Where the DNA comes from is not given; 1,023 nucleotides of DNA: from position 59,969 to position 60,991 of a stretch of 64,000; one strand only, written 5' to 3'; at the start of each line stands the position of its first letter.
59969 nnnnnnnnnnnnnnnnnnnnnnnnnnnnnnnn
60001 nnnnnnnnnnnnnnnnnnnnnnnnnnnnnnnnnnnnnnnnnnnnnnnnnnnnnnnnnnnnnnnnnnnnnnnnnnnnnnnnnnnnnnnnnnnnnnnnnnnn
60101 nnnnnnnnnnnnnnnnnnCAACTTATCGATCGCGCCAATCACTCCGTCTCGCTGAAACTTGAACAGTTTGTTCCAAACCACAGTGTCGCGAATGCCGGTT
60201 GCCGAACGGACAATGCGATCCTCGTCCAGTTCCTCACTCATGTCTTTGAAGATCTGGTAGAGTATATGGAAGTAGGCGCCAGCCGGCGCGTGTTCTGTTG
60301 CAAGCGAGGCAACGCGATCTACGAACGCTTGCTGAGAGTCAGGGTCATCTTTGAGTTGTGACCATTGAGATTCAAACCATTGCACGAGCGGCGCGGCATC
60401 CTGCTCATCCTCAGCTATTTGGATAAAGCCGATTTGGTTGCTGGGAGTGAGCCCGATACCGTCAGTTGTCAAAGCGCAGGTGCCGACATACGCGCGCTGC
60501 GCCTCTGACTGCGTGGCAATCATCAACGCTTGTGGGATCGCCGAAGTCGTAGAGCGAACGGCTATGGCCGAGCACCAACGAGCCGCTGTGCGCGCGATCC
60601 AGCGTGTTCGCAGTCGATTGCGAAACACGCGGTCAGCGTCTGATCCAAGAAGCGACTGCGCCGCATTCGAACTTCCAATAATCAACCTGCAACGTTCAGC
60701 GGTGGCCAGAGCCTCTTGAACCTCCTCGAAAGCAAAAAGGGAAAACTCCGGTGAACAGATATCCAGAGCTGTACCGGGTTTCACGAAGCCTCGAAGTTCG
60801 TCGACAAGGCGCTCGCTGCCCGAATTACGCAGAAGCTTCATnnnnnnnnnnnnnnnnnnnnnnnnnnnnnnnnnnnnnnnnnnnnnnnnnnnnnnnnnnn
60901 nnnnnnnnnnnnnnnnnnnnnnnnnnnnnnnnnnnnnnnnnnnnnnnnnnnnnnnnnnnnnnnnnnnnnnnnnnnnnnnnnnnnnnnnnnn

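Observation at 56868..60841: SNF2 helicase with a non-helicase N-terminal domain plus a small partner protein, coupled upstream of mod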

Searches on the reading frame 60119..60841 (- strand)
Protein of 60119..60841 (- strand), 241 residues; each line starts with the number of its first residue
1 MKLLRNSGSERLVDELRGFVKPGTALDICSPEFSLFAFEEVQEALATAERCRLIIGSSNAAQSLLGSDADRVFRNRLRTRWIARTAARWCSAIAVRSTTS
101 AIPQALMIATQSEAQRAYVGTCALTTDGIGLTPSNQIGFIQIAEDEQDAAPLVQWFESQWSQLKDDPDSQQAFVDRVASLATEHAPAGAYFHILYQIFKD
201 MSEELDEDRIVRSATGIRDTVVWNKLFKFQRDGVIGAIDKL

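Call 13: find_homologous_proteins(query=window:60119-60841:-)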
Query seq(241 aa) (241 aa): 100 proteins with E <= 0.001 among 902 candidates.
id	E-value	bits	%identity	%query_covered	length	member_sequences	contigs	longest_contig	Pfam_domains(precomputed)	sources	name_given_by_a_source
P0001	2.2e-88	314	58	100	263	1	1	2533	-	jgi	jgi:hypothetical protein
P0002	7.1e-73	263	48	100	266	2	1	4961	-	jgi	jgi:hypothetical protein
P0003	1.4e-72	262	49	100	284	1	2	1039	-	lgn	-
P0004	3.7e-71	258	49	100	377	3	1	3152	PF00176.30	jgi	jgi:hypothetical protein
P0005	3.6e-69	251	50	100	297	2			PF00176.30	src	-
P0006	2.2e-68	248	48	100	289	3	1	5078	-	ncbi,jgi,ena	-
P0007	2.7e-68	248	50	100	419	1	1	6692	PF00270.36,PF00176.30,PF04851.22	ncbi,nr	ncbi:MAG: DEAD/DEAH box helicase family protein, partial [Chloroflexi bacterium]|nr:DEAD/DEAH box he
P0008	2.9e-68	248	46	100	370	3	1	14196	PF00176.30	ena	-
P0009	4.8e-68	247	50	100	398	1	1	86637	PF00176.30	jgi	jgi:hypothetical protein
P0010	5.4e-68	247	48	100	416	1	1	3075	PF00176.30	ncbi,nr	ncbi:MAG: hypothetical protein HY692_05780 [Cyanobacteria bacterium NC_groundwater_1444_Ag_S-0.65um_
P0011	5.9e-68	247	49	100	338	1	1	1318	-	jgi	-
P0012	6.3e-68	247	47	100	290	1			-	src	-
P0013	9.8e-68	246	47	100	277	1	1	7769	-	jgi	-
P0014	9.8e-68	246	47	100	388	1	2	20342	PF00176.30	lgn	-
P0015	1.5e-67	246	49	100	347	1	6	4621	PF00176.30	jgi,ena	jgi:hypothetical protein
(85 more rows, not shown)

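Call 21: predict_structure(alignment_id=A1)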
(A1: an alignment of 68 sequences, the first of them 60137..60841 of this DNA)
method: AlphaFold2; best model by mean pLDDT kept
length: 235 residues; sequences in the alignment: 68
mean_pLDDT: 84.2   pTM: 0.77
mean pLDDT of the five models: 84.2, 84.1, 83.6, 83.5, 82.8
residues with pLDDT >= 90: 139; 70-90: 54; 50-70: 28; < 50: 14
segments of 3 or more residues with pLDDT < 50: 212-214, 229-231, 233-235
pLDDT, mean of each block of 10 residues (from residue 1): 91 95 97 95 96 79 81 90 97 92 92 94 94 81 94 96 89 92 80 76 53 50 53 44
secondary structure, 60 per line:
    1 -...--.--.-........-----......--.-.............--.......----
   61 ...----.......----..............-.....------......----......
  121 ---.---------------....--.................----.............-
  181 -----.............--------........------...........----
elements in order: E2-4 H12-19 E25-30 H35-47 E50-56 H68-74 H79-92 E94-98 E105-110 E115-120 E140-143 H146-162 H167-179 H186-198 H207-214 H221-231

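Call 28: fold_search(model_id=the predicted structure, library=pdb)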
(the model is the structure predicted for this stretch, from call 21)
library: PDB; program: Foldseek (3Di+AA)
matches with E <= 10: 586; with E <= 0.001: 7
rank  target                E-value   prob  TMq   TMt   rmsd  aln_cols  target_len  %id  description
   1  7clg_A                4.2e-05  1.00  0.48  0.15   6.0       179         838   12  Crystal structure of the ATP-dependent restriction endonuclease SauUSI (released 2021-01-20)
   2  7clg_B                5.3e-05  1.00  0.50  0.17  11.7       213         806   11  Crystal structure of the ATP-dependent restriction endonuclease SauUSI (released 2021-01-20)
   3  4gem_A                2.2e-04  1.00  0.41  0.49   5.7       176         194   15  Crystal structure of Zucchini (K171A) (released 2012-10-17)
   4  5bpd_B                3.2e-04  1.00  0.33  0.30   6.6       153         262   10  Structure of TrmBL2, an archaeal chromatin protein, shows a novel mode of DNA binding. (released 2015-09-02)
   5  5lzk_A                4.4e-04  1.00  0.44  0.59   6.1       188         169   12  Structure of the domain of unknown function DUF1669 from human FAM83B (released 2016-10-26)
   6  5bpd_D                6.7e-04  1.00  0.37  0.34   6.0       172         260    9  Structure of TrmBL2, an archaeal chromatin protein, shows a novel mode of DNA binding. (released 2015-09-02)
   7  4urj_A                7.6e-04  1.00  0.43  0.57   4.9       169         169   11  Crystal structure of human BJ-TSA-9 (released 2014-10-01)
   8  4rct_A                1.2e-03  1.00  0.45  0.32   5.7       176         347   11  Crystal structure of R-protein of NgoAVII restriction endonuclease (released 2014-12-24)
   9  5box_A                1.2e-03  1.00  0.35  0.32   6.9       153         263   10  Structure of TrmBL2, an archaeal chromatin protein, shows a novel mode of DNA binding. (released 2015-09-02)
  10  1byr                  1.9e-03  1.00  0.38  0.54   5.3       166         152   12  CRYSTAL STRUCTURE OF A PHOSPHOLIPASE D FAMILY MEMBER, NUC FROM SALMONELLA TYPHIMURIUM (released 1999-10-19)
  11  5bpi_D                1.9e-03  1.00  0.37  0.35   6.9       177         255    8  Structure of TrmBL2, an archaeal chromatin protein, shows a novel mode of DNA binding. (released 2015-09-02)
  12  4urj_D                2.0e-03  1.00  0.41  0.53   5.0       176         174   11  Crystal structure of human BJ-TSA-9 (released 2014-10-01)
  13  4urj_B                2.3e-03  1.00  0.41  0.54   5.0       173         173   10  Crystal structure of human BJ-TSA-9 (released 2014-10-01)
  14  5qhm                  2.4e-03  1.00  0.45  0.61   6.1       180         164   10  PanDDA analysis group deposition of models with modelled events (e.g. bound ligands) -- Crystal Structure of human FAM83 (released 2018-12-19)
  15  9vbh_A                4.0e-03  1.00  0.40  0.23   6.5       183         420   14  Cryo-EM structure of human PLD3 bound to ssDNA (poly(T)) (released 2025-12-24)
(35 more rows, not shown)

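Call 48: search_protein_families(library=pfam, proteins=[window:60137-60841:-], max_evalue=1)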
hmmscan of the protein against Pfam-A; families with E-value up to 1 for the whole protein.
window:60137-60841:- (235 aa): 0 families
